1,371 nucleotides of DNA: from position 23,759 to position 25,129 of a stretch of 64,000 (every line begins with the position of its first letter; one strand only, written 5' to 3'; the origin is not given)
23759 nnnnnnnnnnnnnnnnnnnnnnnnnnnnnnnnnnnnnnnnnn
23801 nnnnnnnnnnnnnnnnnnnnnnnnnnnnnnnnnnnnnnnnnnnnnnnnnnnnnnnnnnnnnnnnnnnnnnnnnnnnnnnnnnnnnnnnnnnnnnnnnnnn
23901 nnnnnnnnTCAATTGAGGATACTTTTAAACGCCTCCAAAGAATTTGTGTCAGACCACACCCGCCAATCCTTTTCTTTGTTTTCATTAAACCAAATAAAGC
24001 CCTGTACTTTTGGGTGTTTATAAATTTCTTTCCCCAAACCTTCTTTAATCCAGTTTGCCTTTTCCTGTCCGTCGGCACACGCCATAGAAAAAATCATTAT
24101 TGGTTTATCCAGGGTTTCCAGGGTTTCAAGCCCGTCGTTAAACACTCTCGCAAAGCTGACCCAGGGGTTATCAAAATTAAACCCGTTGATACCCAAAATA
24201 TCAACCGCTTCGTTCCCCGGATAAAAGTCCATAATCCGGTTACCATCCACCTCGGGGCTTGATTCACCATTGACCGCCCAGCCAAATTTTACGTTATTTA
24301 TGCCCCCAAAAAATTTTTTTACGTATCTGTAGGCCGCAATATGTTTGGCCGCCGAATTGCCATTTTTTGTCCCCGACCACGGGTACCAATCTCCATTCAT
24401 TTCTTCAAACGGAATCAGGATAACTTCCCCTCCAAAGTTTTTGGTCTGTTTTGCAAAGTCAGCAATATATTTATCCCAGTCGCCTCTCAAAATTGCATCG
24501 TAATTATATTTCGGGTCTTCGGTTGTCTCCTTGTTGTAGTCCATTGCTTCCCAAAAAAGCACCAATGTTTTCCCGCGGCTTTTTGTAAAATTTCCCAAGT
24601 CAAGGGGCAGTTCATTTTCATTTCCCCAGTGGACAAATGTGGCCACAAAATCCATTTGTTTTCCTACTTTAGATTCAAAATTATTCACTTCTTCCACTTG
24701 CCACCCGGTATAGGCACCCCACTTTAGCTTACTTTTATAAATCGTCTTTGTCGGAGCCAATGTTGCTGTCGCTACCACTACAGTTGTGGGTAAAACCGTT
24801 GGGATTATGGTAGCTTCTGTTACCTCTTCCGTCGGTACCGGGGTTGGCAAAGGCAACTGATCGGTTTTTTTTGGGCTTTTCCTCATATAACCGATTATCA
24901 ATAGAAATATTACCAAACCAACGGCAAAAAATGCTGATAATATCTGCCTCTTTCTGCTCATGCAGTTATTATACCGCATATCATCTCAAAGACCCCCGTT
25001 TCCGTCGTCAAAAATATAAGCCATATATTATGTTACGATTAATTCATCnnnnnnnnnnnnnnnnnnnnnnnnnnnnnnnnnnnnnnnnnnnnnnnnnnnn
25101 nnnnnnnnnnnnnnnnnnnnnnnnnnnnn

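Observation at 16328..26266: Extracellular polysaccharide synthesis/modification locus: processive GT2 + double CE4 deacetylase with CBMs + GH26 + GH-A/dockerin + NAGPA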

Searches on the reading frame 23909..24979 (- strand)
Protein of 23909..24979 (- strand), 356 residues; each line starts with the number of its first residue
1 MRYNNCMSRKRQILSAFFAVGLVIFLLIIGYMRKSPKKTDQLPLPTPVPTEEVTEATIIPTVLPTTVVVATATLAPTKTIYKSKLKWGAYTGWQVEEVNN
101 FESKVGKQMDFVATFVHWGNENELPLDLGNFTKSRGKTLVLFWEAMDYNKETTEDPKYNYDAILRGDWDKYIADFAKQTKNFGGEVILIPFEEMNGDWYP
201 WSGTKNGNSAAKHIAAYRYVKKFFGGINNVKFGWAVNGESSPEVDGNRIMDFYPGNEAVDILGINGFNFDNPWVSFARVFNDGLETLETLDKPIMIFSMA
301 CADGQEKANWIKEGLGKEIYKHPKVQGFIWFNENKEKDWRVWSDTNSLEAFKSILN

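Call 4: search_protein_families(library=pfam, proteins=[window:23909-24979:-], max_evalue=0.01)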
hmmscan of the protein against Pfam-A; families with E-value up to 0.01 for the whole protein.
window:23909-24979:- (356 aa): 1 family
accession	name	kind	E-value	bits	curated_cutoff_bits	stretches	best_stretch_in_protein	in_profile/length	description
PF02156.21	Glyco_hydro_26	-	2.5e-08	34.1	20.2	1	152-305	121-262/311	Glycosyl hydrolase family 26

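Call 10: search_protein_families(library=ncbifam, proteins=[window:23909-24979:-], max_evalue=0.01)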
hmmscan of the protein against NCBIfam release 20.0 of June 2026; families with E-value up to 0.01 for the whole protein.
window:23909-24979:- (356 aa): 0 families

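Call 18: search_solved_structures(query=window:23909-24979:-, max_evalue=1, show_alignments=2)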
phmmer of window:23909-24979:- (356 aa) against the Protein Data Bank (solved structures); distinct sequences matched with E-value up to 1: 29.
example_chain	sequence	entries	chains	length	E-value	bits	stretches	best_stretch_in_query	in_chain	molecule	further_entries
2cip_A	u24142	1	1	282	1e-36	129.9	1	80-353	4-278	ENDOGLUCANASE H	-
2bvd_A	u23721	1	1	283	1.2e-36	129.6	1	80-353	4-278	ENDOGLUCANASE H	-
2v3g_A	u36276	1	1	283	1.2e-36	129.6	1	80-353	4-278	ENDOGLUCANASE H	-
2vi0_A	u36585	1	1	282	1.3e-36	129.5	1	80-353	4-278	Endoglucanase H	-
2bv9_A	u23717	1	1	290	1.3e-36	129.5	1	80-353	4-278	ENDOGLUCANASE H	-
2cit_A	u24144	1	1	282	6.9e-36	127.1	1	80-353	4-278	ENDOGLUCANASE H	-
8xvi_R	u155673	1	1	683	4.7e-35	124.4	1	80-353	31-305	Endoglucanase H,Endothelin-1 receptor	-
8xvj_R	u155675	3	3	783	6.1e-35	124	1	80-353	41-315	Endoglucanase H,Endothelin-1 receptor,Soluble cytochrome b562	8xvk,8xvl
7xp4_R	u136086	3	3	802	6.7e-35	123.9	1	80-353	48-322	Endoglucanase H,Taste receptor type 2 member 46,Endoglucanase H,Taste receptor type 2 memb | Endoglucanase H,Taste receptor type 2 member 46,Bitter taste recept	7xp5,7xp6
6zpl_C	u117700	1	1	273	1.1e-34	123.2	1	85-353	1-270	Endoglucanase H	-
2whk_A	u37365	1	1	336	5.6e-08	35.3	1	171-295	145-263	MANNAN ENDO-1,4-BETA-MANNOSIDASE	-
2qha_A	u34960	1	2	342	5.7e-08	35.2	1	171-293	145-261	Beta-1,4-mannanase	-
3cbw_A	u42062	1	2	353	6e-08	35.2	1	171-295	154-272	YdhT protein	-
4yn5_A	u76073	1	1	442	8.5e-08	34.7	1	168-284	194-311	Mannan endo-1,4-beta-mannosidase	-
4zxo_A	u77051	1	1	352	4.6e-07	32.3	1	167-337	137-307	Glycosyl hydrolase family 26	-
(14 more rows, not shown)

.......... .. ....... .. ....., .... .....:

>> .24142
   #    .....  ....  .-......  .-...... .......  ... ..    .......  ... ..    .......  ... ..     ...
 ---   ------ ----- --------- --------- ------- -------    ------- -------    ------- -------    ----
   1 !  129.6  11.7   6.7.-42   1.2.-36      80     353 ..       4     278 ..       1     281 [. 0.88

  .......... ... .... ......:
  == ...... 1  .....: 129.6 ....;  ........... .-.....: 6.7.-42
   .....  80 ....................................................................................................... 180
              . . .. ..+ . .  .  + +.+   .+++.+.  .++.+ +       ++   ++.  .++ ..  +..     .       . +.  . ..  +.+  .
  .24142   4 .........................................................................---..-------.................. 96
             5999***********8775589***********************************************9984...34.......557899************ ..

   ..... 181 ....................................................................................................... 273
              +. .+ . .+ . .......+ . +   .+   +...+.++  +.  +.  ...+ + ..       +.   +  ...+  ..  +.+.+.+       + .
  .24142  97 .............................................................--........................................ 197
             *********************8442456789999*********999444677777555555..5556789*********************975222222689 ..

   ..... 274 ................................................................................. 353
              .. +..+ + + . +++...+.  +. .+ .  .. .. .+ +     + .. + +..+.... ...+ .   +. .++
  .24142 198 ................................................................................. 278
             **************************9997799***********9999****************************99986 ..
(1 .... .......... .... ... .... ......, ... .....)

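Call 32: find_homologous_proteins(query=window:23909-24979:-)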
Query window:23909-24979:- (356 aa): 305 proteins with E <= 0.001 among 1812 candidates; the best 120 are listed.
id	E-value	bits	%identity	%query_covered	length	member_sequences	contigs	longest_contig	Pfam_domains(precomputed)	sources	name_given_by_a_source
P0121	4.1e-240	814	100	98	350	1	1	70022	PF02156.22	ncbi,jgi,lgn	ncbi:MAG: glycosyl hydrolase [Candidatus Shapirobacteria bacterium]|jgi:hypothetical protein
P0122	2.3e-145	502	69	86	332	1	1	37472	PF02156.22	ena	-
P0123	1.8e-134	466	59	94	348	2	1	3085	PF02156.22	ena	-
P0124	2.1e-131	456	57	97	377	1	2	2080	PF02156.22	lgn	-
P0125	9.9e-126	438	61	83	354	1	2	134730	PF02156.22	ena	-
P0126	3.8e-125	436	65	81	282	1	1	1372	PF02156.22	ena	-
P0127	3.9e-125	436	61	84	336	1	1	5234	PF02156.22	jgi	jgi:hypothetical protein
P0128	7.4e-124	431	67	76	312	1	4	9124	PF02156.22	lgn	-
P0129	8.3e-116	405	62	76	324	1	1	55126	PF02156.22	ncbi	-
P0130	3.0e-115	403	59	82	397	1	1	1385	PF02156.22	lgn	-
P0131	8.6e-115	402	52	98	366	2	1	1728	PF02156.22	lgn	-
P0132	6.7e-114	399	53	96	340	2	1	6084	PF02156.22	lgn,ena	-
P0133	1.4e-112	394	56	83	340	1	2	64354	PF02156.22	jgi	jgi:hypothetical protein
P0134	1.1e-111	391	58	76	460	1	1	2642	PF02156.22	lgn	-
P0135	1.4e-111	391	50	99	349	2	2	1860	PF02156.22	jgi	-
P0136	3.7e-111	390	55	83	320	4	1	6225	PF02156.22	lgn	-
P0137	1.6e-110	388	54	87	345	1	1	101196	PF02156.22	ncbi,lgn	-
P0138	1.2e-109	385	58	77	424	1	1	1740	PF02156.22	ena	-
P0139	8.7e-109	382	50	97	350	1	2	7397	PF02156.22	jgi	jgi:hypothetical protein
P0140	2.3e-107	377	58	77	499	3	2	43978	PF02156.22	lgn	-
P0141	1.4e-106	375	58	76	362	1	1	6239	PF02156.22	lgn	-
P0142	2.6e-106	374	50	94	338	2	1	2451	PF02156.22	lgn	-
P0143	3.3e-106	373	57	77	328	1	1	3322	PF02156.22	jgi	jgi:hypothetical protein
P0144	8.2e-106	372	54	81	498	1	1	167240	PF02156.22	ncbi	-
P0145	1.2e-105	372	55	77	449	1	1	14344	PF02156.22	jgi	-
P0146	2.3e-105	371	54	76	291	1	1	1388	PF02156.22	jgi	jgi:hypothetical protein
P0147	5.2e-105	369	54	84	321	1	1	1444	PF02156.22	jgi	jgi:hypothetical protein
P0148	8.9e-105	369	55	76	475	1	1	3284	PF02156.22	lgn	-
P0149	2.4e-104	367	55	76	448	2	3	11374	PF02156.22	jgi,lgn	jgi:hypothetical protein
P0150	2.5e-104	367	56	76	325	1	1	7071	PF02156.22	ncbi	-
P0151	2.0e-103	364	57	76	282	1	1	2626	PF02156.22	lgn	-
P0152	2.0e-103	364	52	82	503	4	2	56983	PF02156.22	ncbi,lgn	-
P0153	2.0e-103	364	52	86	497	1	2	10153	PF02156.22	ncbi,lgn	-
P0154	3.5e-103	363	56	77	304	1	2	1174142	PF02156.22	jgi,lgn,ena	-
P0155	3.5e-103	363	52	81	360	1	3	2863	PF02156.22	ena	-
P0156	5.4e-103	363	53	76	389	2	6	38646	PF02156.22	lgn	-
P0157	1.0e-102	362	53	74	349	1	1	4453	PF02156.22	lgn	-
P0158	1.7e-102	361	52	82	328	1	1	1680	PF02156.22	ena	-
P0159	2.8e-102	360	50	94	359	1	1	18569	PF02156.22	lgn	-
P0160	3.3e-102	360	53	83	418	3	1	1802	PF02156.22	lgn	-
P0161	4.6e-102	360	54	76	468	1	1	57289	PF02156.22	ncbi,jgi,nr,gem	ncbi:hypothetical protein C4552_04165 [Candidatus Parcubacteria bacterium]|nr:MAG: hypothetical prot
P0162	6.5e-102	359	54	81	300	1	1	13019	PF02156.22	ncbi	-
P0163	7.6e-102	359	55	76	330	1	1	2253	PF02156.22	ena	-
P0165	4.2e-101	357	49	88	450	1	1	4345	PF02156.22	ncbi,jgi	jgi:beta-mannanase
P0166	5.5e-101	356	54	79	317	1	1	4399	PF02156.22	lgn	-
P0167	6.9e-101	356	46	100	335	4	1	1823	PF02156.22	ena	-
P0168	1.3e-100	355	51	81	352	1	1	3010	PF02156.22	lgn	-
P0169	1.6e-100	355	54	77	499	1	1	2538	PF02156.22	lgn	-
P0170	1.7e-100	355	55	76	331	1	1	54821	PF02156.22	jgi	-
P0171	6.0e-100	353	54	76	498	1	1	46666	PF02156.22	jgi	jgi:hypothetical protein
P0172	9.5e-100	352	54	77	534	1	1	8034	PF02156.22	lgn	-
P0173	1.2e-99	352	51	85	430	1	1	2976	PF02156.22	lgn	-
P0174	1.2e-99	352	53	81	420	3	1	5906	PF02156.22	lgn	-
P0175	1.3e-99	352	52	76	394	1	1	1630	PF02156.22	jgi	jgi:hypothetical protein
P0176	2.9e-99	351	47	93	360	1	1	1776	PF02156.22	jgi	jgi:hypothetical protein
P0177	3.2e-99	350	46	94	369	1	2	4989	PF02156.22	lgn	-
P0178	5.3e-99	350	50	81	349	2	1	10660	PF02156.22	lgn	-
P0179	1.3e-98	348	53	79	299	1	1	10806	PF02156.22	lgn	-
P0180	1.4e-98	348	54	77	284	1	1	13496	PF02156.22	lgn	-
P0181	2.3e-98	348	51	87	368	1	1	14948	PF02156.22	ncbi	-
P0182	3.4e-98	347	53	77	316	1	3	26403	PF02156.22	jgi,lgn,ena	-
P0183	3.5e-98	347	53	79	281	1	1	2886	PF02156.22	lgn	-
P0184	3.7e-98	347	46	98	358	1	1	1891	PF02156.22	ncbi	-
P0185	4.6e-98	347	52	76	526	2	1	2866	PF02156.22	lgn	-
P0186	1.3e-97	345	53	76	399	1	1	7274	PF02156.22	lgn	-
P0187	1.5e-97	345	46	96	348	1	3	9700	PF02156.22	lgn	-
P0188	1.8e-97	345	53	76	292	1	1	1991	PF02156.22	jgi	jgi:beta-mannanase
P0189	2.8e-97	344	44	99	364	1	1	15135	PF02156.22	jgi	jgi:hypothetical protein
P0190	3.0e-97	344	47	96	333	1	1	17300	PF02156.22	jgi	jgi:endoglucanase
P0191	8.0e-97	343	55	77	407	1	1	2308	PF02156.22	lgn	-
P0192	1.0e-96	342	56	76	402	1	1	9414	PF02156.22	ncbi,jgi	jgi:hypothetical protein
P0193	1.4e-96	342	50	82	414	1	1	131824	PF02156.22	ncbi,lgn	ncbi:MAG: glycosyl hydrolase [Candidatus Woesebacteria bacterium]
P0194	2.3e-96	341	51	82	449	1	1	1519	PF02156.22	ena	-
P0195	2.3e-96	341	51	83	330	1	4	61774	PF02156.22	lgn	-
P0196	2.5e-96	341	51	83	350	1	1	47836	PF02156.22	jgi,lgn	jgi:hypothetical protein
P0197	2.9e-96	341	56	76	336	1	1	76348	PF02156.22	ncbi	ncbi:MAG: glycosyl hydrolase [bacterium]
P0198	7.5e-96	339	54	77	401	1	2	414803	PF02156.22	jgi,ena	jgi:hypothetical protein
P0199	7.8e-96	339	53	79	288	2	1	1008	PF02156.22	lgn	-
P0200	9.2e-96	339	51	76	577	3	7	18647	PF02156.22,PF01471.24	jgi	jgi:beta-mannanase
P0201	1.1e-95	339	47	96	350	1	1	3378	PF02156.22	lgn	-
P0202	1.1e-95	339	55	76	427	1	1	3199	PF02156.22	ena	-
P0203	1.7e-95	338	49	85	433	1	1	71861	PF02156.22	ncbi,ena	-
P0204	1.7e-95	338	48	88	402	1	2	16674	PF02156.22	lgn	-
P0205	1.8e-95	338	52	77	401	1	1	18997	PF02156.22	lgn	-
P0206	1.9e-95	338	56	76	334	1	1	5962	PF02156.22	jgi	-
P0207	2.3e-95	338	53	82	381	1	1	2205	PF02156.22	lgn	-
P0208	2.3e-95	338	49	87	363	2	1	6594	PF02156.22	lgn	-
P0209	2.4e-95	338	52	77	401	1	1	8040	PF02156.22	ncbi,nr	ncbi:MAG: hypothetical protein IT284_02765 [Bacteroidetes bacterium]|nr:hypothetical protein [Bacter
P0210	2.6e-95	338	52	77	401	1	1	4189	PF02156.22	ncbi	-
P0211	2.7e-95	337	52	77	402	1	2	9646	PF02156.22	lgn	-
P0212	3.1e-95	337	50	84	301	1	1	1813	PF02156.22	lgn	-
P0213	3.6e-95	337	54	76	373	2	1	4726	PF02156.22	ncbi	-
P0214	4.5e-95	337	51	80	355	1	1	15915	PF02156.22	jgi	jgi:hypothetical protein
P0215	4.6e-95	337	51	76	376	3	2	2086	PF02156.22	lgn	-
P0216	4.7e-95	337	44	96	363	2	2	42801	PF02156.22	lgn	-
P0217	6.0e-95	336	53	78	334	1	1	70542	PF02156.22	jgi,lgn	jgi:hypothetical protein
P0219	7.8e-95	336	50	76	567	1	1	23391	PF25833.1,PF02156.22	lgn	-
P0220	7.9e-95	336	56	78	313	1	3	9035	PF02156.22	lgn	-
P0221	9.9e-95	336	52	77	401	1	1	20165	PF02156.22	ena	-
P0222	1.1e-94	335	51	76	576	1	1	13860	PF25833.1,PF02156.22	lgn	-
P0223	1.6e-94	335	51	78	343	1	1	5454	PF02156.22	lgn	-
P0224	1.8e-94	335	48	86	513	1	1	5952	PF02156.22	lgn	-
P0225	2.5e-94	334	52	76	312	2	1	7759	PF02156.22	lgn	-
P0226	3.9e-94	334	48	87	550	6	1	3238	PF02156.22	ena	-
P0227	4.0e-94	334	47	95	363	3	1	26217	PF02156.22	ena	-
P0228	5.6e-94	333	48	79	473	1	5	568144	PF02156.22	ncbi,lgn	-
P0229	1.3e-93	332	50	80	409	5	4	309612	PF02156.22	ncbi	-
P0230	1.8e-93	332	51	76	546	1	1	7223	PF02156.22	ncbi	-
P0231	2.0e-93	331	49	87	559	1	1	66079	PF02156.22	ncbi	-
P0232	2.0e-93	331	48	89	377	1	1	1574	PF02156.22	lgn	-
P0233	2.2e-93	331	55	76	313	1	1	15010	PF02156.22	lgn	-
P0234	2.4e-93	331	46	97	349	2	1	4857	PF02156.22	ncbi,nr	ncbi:MAG: hypothetical protein HYT94_01555 [Parcubacteria group bacterium]|nr:hypothetical protein [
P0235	5.0e-93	330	48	86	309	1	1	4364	PF02156.22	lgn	-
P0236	6.5e-93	330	52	76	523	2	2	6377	PF02156.22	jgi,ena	-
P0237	8.3e-93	329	50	82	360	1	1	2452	PF02156.22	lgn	-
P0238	1.2e-92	329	51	78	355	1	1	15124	PF02156.22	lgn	-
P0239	1.3e-92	329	51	76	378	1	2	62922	PF02156.22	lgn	-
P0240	2.0e-92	328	50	76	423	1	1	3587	PF02156.22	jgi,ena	-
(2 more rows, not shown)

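Call 42: predict_structure(alignment_id=A2)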
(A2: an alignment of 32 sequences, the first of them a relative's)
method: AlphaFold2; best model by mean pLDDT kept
length: 350 residues; sequences in the alignment: 32
mean_pLDDT: 89.1   pTM: 0.77
mean pLDDT of the five models: 89.1, 88.1, 87.8, 86.6, 86.0
residues with pLDDT >= 90: 261; 70-90: 39; 50-70: 41; < 50: 9
segments of 3 or more residues with pLDDT < 50: 46-51
pLDDT, mean of each block of 10 residues (from residue 1): 84 96 78 53 52 55 56 75 97 98 98 92 98 97 90 96 97 98 96 92 97 98 98 80 95 98 89 96 97 94 96 96 94 95 96
secondary structure, 60 per line:
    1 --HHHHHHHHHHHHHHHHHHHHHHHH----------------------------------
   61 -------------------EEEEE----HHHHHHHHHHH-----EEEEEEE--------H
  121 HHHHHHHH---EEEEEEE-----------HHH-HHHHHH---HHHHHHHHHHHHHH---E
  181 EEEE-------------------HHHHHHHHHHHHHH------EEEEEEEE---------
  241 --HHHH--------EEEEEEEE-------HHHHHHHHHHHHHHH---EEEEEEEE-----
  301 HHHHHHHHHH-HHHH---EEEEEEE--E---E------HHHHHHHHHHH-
elements in order: H3-26 E80-84 H89-99 E105-111 H120-128 E132-138 H154-159 H163-176 E180-184 H204-217 E224-231 H243-246 E255-262 H270-284 E288-295 H301-310 H312-315 E319-325 H339-349

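Call 46: fold_search(model_id=the predicted structure, library=pdb)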
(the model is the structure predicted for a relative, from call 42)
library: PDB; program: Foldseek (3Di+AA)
matches with E <= 10: 1490; with E <= 0.001: 358
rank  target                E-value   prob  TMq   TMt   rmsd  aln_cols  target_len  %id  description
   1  2v3g                  2.9e-27  1.00  0.70  0.89   2.1       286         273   31  Structure of a family 26 lichenase in complex with noeuromycin (released 2007-09-18)
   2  2bv9                  3.5e-27  1.00  0.70  0.86   2.1       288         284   31  HOW FAMILY 26 GLYCOSIDE HYDROLASES ORCHESTRATE CATALYSIS ON DIFFERENT POLYSACCHARIDES. STRUCTURE AND ACTIVITY OF A CLOST (released 2005-06-30)
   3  2bvd                  3.7e-27  1.00  0.70  0.89   2.1       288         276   31  HOW FAMILY 26 GLYCOSIDE HYDROLASES ORCHESTRATE CATALYSIS ON DIFFERENT POLYSACCHARIDES. STRUCTURE AND ACTIVITY OF A CLOST (released 2005-06-30)
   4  2cip_A                5.7e-27  1.00  0.71  0.90   2.1       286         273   31  Structure of the Michaelis complex of a family 26 lichenase (released 2006-07-12)
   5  2vi0_A                1.0e-26  1.00  0.70  0.88   2.1       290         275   31  Lichenase CtLic26 in complex with a thio-oligosaccharide (released 2009-03-10)
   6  2cit_A                4.5e-26  1.00  0.70  0.89   2.1       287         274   31  Structure of the covalent intermediate of a family 26 lichenase (released 2006-04-10)
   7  6zpl_C                4.8e-26  1.00  0.70  0.89   2.1       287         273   31  Inward-open structure of human glycine transporter 1 in complex with a benzoylisoindoline inhibitor, sybody Sb_GlyT1#7 (released 2021-03-17)
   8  7xjr                  4.8e-13  1.00  0.59  0.67   4.4       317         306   20  MLXase AlXyn26A (released 2023-04-26)
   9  2whk                  2.1e-12  1.00  0.57  0.60   4.7       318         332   16  Structure of Bacillus subtilis mannanase man26 (released 2009-05-26)
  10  7xs3_A                2.2e-12  1.00  0.60  0.67   4.4       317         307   20  AlXyn26A E243A-X3X4X (released 2023-05-17)
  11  2ddx                  4.0e-12  1.00  0.60  0.64   3.8       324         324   17  Crystal structure of beta-1,3-xylanase from Vibrio sp. AX-4 (released 2007-02-13)
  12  3cbw_B                6.9e-12  1.00  0.53  0.56   4.3       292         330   16  Crystal structure of the YdhT protein from Bacillus subtilis (released 2008-03-11)
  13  6q75_A                9.4e-12  1.00  0.55  0.62   4.9       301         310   18  The structure of GH26A from Muricauda sp. MAR_2010_75 (released 2020-01-15)
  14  4zxo                  4.0e-11  1.00  0.62  0.63   4.4       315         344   16  The structure of a GH26 beta-mannanase from Bacteroides ovatus, BoMan26A. (released 2016-06-29)
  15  6q75_B                4.0e-11  1.00  0.56  0.63   4.8       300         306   17  The structure of GH26A from Muricauda sp. MAR_2010_75 (released 2020-01-15)
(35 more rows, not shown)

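Call 75: search_protein_representatives(alignment_id=A2)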
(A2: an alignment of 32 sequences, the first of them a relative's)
Query: 32 sequences, 341 profile positions. Proteins with E-value up to 0.001 (for the whole library): 11172; up to 1e-10: 5908; up to 1e-30: 1812. The best 150 are listed.
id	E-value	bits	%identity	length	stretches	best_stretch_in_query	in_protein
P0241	1.3e-209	711.6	-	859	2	45-340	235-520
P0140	1.5e-148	510.9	-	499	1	45-340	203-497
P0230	2.0e-146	503.9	-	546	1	53-340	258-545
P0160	4.0e-143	493.0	-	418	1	40-340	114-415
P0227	6.7e-143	492.3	-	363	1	6-340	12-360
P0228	1.5e-142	491.2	-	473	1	40-340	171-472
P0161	9.0e-142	488.6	-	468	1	53-340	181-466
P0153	6.8e-141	485.7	-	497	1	31-340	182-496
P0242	1.2e-139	481.6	-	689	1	28-340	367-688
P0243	1.2e-138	478.3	-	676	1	45-340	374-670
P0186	1.1e-135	468.6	-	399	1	63-339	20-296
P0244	3.1e-135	467.1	-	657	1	46-340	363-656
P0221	3.8e-135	466.8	-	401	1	24-340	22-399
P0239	1.3e-134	465.0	-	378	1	54-340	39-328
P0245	1.9e-130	451.4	-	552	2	45-340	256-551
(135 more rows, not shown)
